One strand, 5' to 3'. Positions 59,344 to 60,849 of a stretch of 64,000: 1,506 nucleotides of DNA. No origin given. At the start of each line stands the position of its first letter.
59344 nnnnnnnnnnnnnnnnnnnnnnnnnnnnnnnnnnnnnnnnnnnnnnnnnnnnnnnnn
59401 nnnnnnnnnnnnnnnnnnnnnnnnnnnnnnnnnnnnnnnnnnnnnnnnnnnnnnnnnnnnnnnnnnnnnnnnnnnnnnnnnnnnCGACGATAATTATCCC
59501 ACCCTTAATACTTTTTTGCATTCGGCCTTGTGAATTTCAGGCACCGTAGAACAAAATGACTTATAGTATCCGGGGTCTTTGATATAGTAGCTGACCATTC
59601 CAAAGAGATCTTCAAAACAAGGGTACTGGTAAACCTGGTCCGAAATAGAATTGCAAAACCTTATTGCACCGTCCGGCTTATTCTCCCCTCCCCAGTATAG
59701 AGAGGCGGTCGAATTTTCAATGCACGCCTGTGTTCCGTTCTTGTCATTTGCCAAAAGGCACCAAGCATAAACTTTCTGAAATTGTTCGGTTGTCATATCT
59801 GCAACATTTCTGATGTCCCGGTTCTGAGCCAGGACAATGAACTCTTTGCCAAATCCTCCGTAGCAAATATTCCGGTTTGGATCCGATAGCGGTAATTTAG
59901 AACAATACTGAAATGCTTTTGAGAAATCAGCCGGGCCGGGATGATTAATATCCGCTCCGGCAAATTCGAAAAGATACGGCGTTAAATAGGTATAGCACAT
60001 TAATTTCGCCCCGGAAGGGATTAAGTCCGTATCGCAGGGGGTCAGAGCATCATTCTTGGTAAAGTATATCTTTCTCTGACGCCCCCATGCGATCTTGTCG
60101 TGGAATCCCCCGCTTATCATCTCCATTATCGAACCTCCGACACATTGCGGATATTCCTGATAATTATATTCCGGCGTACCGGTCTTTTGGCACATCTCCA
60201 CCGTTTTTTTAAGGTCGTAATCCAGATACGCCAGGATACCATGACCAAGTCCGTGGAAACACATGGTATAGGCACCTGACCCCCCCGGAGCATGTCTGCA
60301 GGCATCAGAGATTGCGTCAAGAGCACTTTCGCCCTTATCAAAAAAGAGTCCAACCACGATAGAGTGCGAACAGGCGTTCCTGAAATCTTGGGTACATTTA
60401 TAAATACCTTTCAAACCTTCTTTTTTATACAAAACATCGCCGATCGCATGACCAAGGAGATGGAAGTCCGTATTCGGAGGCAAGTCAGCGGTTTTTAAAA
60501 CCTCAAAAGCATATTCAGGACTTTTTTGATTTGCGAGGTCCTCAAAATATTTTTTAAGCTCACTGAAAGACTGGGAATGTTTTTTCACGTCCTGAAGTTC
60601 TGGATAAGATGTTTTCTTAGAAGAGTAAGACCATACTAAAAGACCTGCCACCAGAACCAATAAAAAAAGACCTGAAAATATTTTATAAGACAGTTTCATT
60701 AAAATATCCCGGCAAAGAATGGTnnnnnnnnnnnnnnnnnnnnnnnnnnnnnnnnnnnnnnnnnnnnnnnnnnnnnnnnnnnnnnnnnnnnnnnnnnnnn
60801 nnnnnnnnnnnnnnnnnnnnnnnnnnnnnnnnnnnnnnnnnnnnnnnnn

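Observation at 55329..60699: Four tandem paralogues of a Cys/His-rich secreted family with repeated H-x-x-G-H / C[FY]HG[IL]GHG motifs, two fused to cupredoxin-like domains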

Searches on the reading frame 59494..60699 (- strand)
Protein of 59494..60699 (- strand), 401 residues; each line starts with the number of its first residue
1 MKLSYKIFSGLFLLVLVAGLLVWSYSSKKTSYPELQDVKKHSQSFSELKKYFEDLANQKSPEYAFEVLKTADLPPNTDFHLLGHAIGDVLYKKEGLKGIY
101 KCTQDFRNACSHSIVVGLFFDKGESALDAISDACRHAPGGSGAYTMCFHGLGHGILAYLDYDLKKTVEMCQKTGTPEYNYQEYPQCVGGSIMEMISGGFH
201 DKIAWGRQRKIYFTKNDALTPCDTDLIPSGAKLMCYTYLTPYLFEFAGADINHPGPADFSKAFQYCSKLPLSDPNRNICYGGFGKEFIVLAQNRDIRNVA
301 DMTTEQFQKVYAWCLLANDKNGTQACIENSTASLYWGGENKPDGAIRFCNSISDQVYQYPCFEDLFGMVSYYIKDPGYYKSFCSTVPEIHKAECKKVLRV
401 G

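Call 3: search_protein_families(library=pfam, proteins=[window:59494-60699:-], max_evalue=1)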
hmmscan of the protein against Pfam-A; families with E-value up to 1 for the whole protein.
window:59494-60699:- (401 aa): 0 families

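Call 4: search_protein_families(library=ncbifam, proteins=[window:59494-60699:-], max_evalue=1)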
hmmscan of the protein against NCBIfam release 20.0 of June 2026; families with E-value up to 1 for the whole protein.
window:59494-60699:- (401 aa): 1 family
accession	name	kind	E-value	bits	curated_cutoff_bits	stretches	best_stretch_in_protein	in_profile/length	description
NF005939.0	PRK07985.1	equivalog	0.17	10.8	538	1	281-317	127-163/294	SDR family oxidoreductase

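Call 31: find_homologous_proteins(query=window:59494-60699:-, max_evalue=0.001)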
Query window:59494-60699:- (401 aa): 1099 proteins with E <= 0.001 among 4058 candidates; the best 120 are listed.
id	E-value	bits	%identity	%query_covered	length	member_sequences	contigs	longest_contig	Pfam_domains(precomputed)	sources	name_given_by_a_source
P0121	8.1e-282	952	100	100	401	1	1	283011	-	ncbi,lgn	-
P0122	2.7e-152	526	57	96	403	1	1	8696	-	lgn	-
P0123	2.6e-150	519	58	93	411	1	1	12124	-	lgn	-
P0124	4.6e-149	515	59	92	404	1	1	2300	-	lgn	-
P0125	2.9e-147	509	58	92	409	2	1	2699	-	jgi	-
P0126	9.8e-147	507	56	92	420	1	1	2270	-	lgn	-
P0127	4.4e-146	505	56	97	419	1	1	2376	-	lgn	-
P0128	1.0e-145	504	58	93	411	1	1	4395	-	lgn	-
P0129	1.3e-145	504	55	97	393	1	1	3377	-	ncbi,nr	ncbi:hypothetical protein IIA95_04270, partial [Patescibacteria group bacterium]|nr:hypothetical pro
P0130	1.9e-145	503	54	98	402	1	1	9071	-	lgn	-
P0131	2.8e-145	502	53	94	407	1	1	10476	-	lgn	-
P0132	6.3e-145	501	53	99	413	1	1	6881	-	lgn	-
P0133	6.3e-145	501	57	93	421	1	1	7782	-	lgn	-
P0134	3.4e-144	499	56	96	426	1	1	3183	-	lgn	-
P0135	3.4e-144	499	52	98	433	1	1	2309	-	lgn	-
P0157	1.1e-140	487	54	91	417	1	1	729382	-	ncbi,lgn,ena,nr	ncbi:MAG: hypothetical protein KJI72_01480 [Patescibacteria group bacterium]|nr:hypothetical protein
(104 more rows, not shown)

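Call 40: predict_structure(alignment_id=A3)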
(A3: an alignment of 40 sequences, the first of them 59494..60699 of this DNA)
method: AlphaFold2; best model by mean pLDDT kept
length: 401 residues; sequences in the alignment: 40
mean_pLDDT: 92.8   pTM: 0.86
mean pLDDT of the five models: 92.8, 91.2, 90.2, 89.5, 87.5
residues with pLDDT >= 90: 313; 70-90: 79; 50-70: 9; < 50: 0
segments of 3 or more residues with pLDDT < 50: none
pLDDT, mean of each block of 10 residues (from residue 1): 77 93 70 87 88 97 93 86 95 95 86 96 96 89 88 97 98 94 97 89 95 95 96 97 97 94 97 97 96 86 96 98 98 90 96 97 97 92 97 95 68
secondary structure, 60 per line:
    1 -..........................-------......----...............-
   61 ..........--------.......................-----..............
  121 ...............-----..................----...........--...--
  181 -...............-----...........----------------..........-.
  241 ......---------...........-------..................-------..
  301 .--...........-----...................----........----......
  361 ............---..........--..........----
elements in order: H2-27 H35-40 H45-59 H61-70 H79-101 H107-135 H141-158 H163-173 H182-196 H202-212 H229-238 H240-246 H256-266 H274-291 H304-314 H320-338 H343-350 H355-372 H376-385 H388-397

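Call 47: find_encoding_contigs(protein=P0157, flank=10000, max_places=2)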
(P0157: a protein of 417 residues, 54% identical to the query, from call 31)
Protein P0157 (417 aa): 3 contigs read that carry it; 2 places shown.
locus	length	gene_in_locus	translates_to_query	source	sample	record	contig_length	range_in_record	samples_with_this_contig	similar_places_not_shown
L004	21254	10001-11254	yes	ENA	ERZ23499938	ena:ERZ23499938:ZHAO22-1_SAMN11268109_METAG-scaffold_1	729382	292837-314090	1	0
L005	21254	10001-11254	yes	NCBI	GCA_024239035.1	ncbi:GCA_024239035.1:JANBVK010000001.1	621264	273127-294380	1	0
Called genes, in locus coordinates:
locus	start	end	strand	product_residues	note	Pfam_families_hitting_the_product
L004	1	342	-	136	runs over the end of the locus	PF11969:DcpS_C, PF01230:HIT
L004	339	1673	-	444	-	PF13393:tRNA-synt_His, PF00587:tRNA-synt_2b, PF03129:HGTP_anticodon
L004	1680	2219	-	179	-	PF10502:Peptidase_S26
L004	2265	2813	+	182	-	PF01195:Pept_tRNA_hydro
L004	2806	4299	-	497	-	-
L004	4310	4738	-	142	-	-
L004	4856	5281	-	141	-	-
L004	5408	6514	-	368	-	-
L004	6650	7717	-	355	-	-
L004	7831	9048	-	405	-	-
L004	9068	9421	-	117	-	PF12840:HTH_20 (weak), PF01022:HTH_5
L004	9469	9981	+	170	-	-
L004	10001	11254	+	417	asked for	-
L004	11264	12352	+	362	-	-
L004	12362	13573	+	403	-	-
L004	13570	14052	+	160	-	-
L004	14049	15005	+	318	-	-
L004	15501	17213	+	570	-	PF02543:Carbam_trans_N, PF16861:Carbam_trans_C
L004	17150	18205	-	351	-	PF13472:Lipase_GDSL_2 (faint), PF00657:Lipase_GDSL (faint)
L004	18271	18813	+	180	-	-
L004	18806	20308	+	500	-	PF13473:Cupredoxin_1 (weak)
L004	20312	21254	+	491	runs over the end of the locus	PF13473:Cupredoxin_1 (weak)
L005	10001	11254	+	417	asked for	-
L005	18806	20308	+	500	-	PF13473:Cupredoxin_1 (weak)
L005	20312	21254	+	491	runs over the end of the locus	PF13473:Cupredoxin_1 (weak)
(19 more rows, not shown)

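Call 50: search_protein_families(library=pfam, proteins=[L004:9469-9981:+, L004:18271-18813:+, L004:13570-14052:+, L004:14049-15005:+, L004:11264-12352:+, L004:9068-9448:-, L004:7831-9048:-], max_evalue=1)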
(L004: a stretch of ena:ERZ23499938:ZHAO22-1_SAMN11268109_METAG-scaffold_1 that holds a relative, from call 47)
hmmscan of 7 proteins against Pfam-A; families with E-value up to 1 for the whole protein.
L004:9469-9981:+ (170 aa): 3 families
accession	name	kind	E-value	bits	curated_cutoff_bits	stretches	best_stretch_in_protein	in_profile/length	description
PF13473.12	Cupredoxin_1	-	0.0023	18.4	27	1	93-165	27-101/104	Cupredoxin-like domain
PF07712.18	SURNod19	-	0.14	11.4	25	1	92-120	332-360/377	Stress up-regulated Nod 19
PF00127.26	Copper-bind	-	0.2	12.5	21.2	0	102-131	18-47/99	Copper binding proteins, plastocyanin/azurin family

L004:18271-18813:+ (180 aa): 2 families
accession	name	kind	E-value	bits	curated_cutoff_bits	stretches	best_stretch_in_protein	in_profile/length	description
PF06305.16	LapA_dom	-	0.088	13.2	28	1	149-173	16-40/64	Lipopolysaccharide assembly protein A domain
PF00630.25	Filamin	-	0.1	13.9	26.9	1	64-125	24-84/93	Filamin/ABP280 repeat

L004:13570-14052:+ (160 aa): 0 families

L004:14049-15005:+ (318 aa): 2 families
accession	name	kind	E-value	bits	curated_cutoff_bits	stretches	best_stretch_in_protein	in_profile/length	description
PF21452.2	Cmr1_like_C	-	0.15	12.6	27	1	180-222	68-107/116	Cmr1-like, C-terminal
PF23239.1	DUF7069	-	0.86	10.2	27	0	124-139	34-49/70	Domain of unknown function (DUF7069)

L004:11264-12352:+ (362 aa): 0 families

L004:9068-9448:- (126 aa): 6 families
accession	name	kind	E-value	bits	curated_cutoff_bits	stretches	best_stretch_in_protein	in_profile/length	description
PF01022.26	HTH_5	-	1.9e-09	37.7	22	1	53-97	2-46/47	Bacterial regulatory protein, arsR family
PF12840.13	HTH_20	-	1.3e-05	25.5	27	1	50-99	1-51/51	Helix-turn-helix domain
PF02002.24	TFIIE_alpha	-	0.0089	16.3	22.9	1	46-115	6-82/105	TFIIE alpha subunit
PF21476.4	PF0610-like_N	-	0.081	13.6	33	1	55-90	3-38/50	PF0610-like, N-terminal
PF12802.13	MarR_2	-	0.093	13.3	27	1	57-101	9-55/61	MarR family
PF08100.18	Dimerisation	-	0.21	11.9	25.6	1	48-110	20-84/93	O-methyltransferase dimerisation domain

L004:7831-9048:- (405 aa): 0 families

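Call 51: search_protein_representatives(alignment_id=A5)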
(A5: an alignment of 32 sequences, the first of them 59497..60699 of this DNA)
Query: 32 sequences, 398 profile positions. Proteins with E-value up to 0.001 (for the whole library): 6811; up to 1e-10: 5302; up to 1e-30: 1337. The best 150 are listed.
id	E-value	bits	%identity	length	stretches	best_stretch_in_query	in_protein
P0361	3.1e-257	869.4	-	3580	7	49-394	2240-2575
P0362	2.8e-176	602.8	-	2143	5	49-394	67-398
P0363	2.3e-146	504.4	-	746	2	6-396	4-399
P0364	3.0e-144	497.4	-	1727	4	48-394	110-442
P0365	7.1e-143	492.8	-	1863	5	47-394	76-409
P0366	2.8e-132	458.0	-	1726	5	27-394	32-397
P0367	1.9e-121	422.2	-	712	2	12-396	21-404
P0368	4.7e-116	404.5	-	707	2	8-395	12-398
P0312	7.4e-111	387.4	-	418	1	17-395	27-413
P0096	1.9e-109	382.8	-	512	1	11-395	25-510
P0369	5.4e-108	378.0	-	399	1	8-396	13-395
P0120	9.8e-107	373.8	-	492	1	36-394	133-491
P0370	2.9e-104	365.7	-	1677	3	49-395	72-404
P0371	8.8e-104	364.1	-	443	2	8-258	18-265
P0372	2.0e-101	356.3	-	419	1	10-395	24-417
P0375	3.4e-100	352.3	-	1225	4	48-394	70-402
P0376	1.5e-99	350.2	-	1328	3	47-394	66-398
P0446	2.3e-77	277.1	-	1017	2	49-395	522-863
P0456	1.9e-75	270.8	-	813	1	8-394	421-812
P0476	9.6e-74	265.2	-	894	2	67-393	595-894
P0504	7.1e-72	259.0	-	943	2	51-396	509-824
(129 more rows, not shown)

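Call 52: search_protein_families(library=pfam, proteins=[P0365, P0366, P0375, P0376, P0446, P0456, P0476, P0504], max_evalue=0.01)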
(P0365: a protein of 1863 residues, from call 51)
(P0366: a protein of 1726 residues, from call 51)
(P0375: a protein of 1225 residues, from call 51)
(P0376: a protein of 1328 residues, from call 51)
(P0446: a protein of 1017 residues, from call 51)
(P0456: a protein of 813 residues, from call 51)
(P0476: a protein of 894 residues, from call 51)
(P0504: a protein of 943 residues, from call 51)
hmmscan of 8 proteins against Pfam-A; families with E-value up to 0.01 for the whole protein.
P0365 (1863 aa): 0 families

P0366 (1726 aa): 0 families

P0375 (1225 aa): 0 families

P0376 (1328 aa): 0 families

P0446 (1017 aa): 0 families

P0456 (813 aa): 1 family
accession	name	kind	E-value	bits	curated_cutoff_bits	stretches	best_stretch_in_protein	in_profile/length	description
PF04932.20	Wzy_C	-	3.2e-20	72.9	31.7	1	184-340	3-149/149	O-Antigen ligase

P0476 (894 aa): 0 families

P0504 (943 aa): 1 family
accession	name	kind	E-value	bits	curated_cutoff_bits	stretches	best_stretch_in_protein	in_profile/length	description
PF13473.12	Cupredoxin_1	-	0.00074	20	27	1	845-942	12-104/104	Cupredoxin-like domain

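Call 53: search_protein_families(library=pfam, proteins=[P0361, P0362, P0364, P0370], max_evalue=0.01)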
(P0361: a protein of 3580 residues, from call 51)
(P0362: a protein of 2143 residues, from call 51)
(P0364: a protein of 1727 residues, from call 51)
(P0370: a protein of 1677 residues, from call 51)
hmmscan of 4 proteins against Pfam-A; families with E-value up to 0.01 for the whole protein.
P0361 (3580 aa): 4 families
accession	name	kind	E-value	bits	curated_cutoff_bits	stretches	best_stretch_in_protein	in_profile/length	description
PF00933.27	Glyco_hydro_3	-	6e-61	207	27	1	3093-3402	2-315/316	Glycosyl hydrolase family 3 N terminal domain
PF01816.23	LRV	-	4.5e-10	39.7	21.6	1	3438-3463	1-26/26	Leucine rich repeat variant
PF02985.28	HEAT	-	0.00026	21.4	23.5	0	3427-3446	3-22/31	HEAT repeat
PF13646.12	HEAT_2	-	0.00091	19.9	27.7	0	3505-3566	3-74/88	HEAT repeats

P0362 (2143 aa): 0 families

P0364 (1727 aa): 0 families

P0370 (1677 aa): 1 family
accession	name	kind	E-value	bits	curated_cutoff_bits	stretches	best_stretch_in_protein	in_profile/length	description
PF14312.12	FG-GAP_2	-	1.7e-48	163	23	6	1391-1424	13-49/49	FG-GAP repeat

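Call 55: find_related_loci(query=A3, collection=genome_contigs, flank=10000)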
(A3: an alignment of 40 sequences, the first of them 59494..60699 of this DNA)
Query A3 (401 aa) in genome_contigs; peptide patterns used: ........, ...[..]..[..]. (x = any residue, [..] = any of these).
139 stretches matched a pattern; 122 encode a relative of the query (tblastn E <= 1e-3); the best 80 are kept; 80 distinct loci.
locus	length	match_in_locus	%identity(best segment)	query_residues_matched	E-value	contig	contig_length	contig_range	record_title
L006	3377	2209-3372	55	7-394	3e-154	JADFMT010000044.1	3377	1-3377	MAG: Patescibacteria group bacterium isolate B5T1B11 B5T1B11_NODE7482, whole genome shotgun sequence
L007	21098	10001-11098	54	30-394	4e-141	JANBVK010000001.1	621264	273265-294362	MAG: Patescibacteria group bacterium isolate AMOR_Bin_147 NODE_1_length_621264_cov_13.613588, whole genome shotgun seque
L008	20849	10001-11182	52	11-398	3e-140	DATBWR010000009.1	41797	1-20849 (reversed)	MAG TPA_asm: Candidatus Nanoarchaeia archaeon isolate SMAG_U7546 k141_508057, whole genome shotgun sequence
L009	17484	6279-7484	51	8-398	4e-140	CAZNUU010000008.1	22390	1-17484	MAG TPA_asm: uncultured Candidatus Saccharibacteria bacterium isolate SRP273308_co1_7 genome assembly, contig: NODE_2355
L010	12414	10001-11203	52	5-400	1e-138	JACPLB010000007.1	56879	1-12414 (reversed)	MAG: Candidatus Kaiserbacteria bacterium isolate NC_groundwater_510_Ag_S-0.1um_48_15 S35_SO-1_scaffold_338995, whole gen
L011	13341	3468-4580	52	26-395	6e-138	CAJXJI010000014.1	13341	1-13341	TPA_asm: uncultured bacterium isolate SRR5494785_bin.37_MetaBAT_v2.12.1_MAG genome assembly, contig: NODE_1982_length_13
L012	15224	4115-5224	53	31-400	8e-137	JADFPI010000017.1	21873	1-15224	MAG: Patescibacteria group bacterium isolate B72T1L10 B72T1L10_NODE3216, whole genome shotgun sequence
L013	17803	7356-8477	53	30-400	2e-136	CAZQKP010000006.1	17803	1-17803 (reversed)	MAG TPA_asm: uncultured Candidatus Saccharibacteria bacterium isolate SRP273308_co1_145 genome assembly, contig: NODE_34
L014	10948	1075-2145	54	40-396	2e-135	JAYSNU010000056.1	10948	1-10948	MAG: Candidatus Nomurabacteria bacterium isolate GFS_10948 GFS_10948_55, whole genome shotgun sequence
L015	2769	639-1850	51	1-398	2e-142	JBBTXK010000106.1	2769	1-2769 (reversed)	MAG: Patescibacteria group bacterium isolate H51-bin196_1 H51_bin196_1_000000000106, whole genome shotgun sequence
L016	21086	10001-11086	54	34-395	3e-133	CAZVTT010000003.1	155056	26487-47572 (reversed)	MAG TPA_asm: uncultured Gammaproteobacteria bacterium isolate SRP292972_co1_32 genome assembly, contig: NODE_127_length_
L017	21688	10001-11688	50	5-398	3e-132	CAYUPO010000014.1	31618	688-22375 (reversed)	MAG TPA_asm: uncultured Gammaproteobacteria bacterium isolate SRP286056_co1_297 genome assembly, contig: NODE_1585_lengt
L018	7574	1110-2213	51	34-398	2e-132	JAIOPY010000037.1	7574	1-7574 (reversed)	MAG: Candidatus Nomurabacteria bacterium isolate LakeFargette_0920_ALND_MAG_36_7 LacPavin_0920_ALND_scaffold_265628, who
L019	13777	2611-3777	52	11-396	4e-132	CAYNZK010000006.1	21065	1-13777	MAG TPA_asm: uncultured Candidatus Saccharibacteria bacterium isolate ERP125453_co1_532 genome assembly, contig: NODE_24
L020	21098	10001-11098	51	34-398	1e-131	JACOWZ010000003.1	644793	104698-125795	MAG: Candidatus Colwellbacteria bacterium isolate NC_groundwater_140_Ag_S-0.1um_43_21 S4_GD2017_2_S1_scaffold_1, whole g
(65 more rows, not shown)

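Call 76: fold_search(model_id=the predicted structure, library=pdb)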
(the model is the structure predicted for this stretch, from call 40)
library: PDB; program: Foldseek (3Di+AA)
matches with E <= 10: 1007; with E <= 0.001: 0
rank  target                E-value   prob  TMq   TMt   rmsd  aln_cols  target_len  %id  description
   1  8syn_A                8.3e-03  0.89  0.20  0.12  19.1       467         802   12  Human VPS35L/VPS29/VPS26C Complex (released 2023-11-01)
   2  9ijj_AT               1.2e-02  0.89  0.20  0.18  24.7       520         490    9  In situ structure of the central apparatus in mouse sperm axoneme. (released 2025-06-04)
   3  5f0k_B                1.2e-02  0.85  0.20  0.19  19.8       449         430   11  Structure of VPS35 N terminal region (released 2016-12-07)
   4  5xbk_A                1.6e-02  0.95  0.25  0.26  15.3       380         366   13  Crystal structure of human Importin4 (released 2018-02-14)
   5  3c2g_A                1.7e-02  0.85  0.22  0.17  18.9       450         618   11  Crystal complex of SYS-1/POP-1 at 2.5A resolution (released 2008-05-20)
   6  9mg8_B                1.7e-02  0.28  0.12  0.12  23.6       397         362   12  Crystal Structure of b-iTHR-110 (released 2025-12-17)
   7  5xah_C                2.1e-02  0.96  0.27  0.28  15.6       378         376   13  Crystal structure of human Importin4 (released 2018-02-14)
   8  5f0k_D                2.2e-02  0.82  0.22  0.21  19.6       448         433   10  Structure of VPS35 N terminal region (released 2016-12-07)
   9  8gel_A                2.6e-02  0.35  0.16  0.14  23.7       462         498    8  Cryo-EM structure of synthetic tetrameric building block sC4 (released 2024-03-13)
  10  3c2h_B                2.9e-02  0.66  0.20  0.15  18.9       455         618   11  Crystal Structure of SYS-1 at 2.6A resolution (released 2008-05-20)
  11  2vgl_A                3.1e-02  0.84  0.22  0.17  21.0       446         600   12  AP2 CLATHRIN ADAPTOR CORE (released 2007-12-25)
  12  3c2h_A                3.1e-02  0.63  0.19  0.15  21.0       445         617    9  Crystal Structure of SYS-1 at 2.6A resolution (released 2008-05-20)
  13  5xah_B                3.2e-02  0.89  0.21  0.22  15.5       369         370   14  Crystal structure of human Importin4 (released 2018-02-14)
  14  6s9o_F                3.2e-02  0.63  0.18  0.20  17.8       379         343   12  Designed Armadillo Repeat protein internal Lock1 fused to target peptide KRKRKLKFKR (released 2020-02-19)
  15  5xbk_B                3.3e-02  0.92  0.25  0.27  13.9       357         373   13  Crystal structure of human Importin4 (released 2018-02-14)
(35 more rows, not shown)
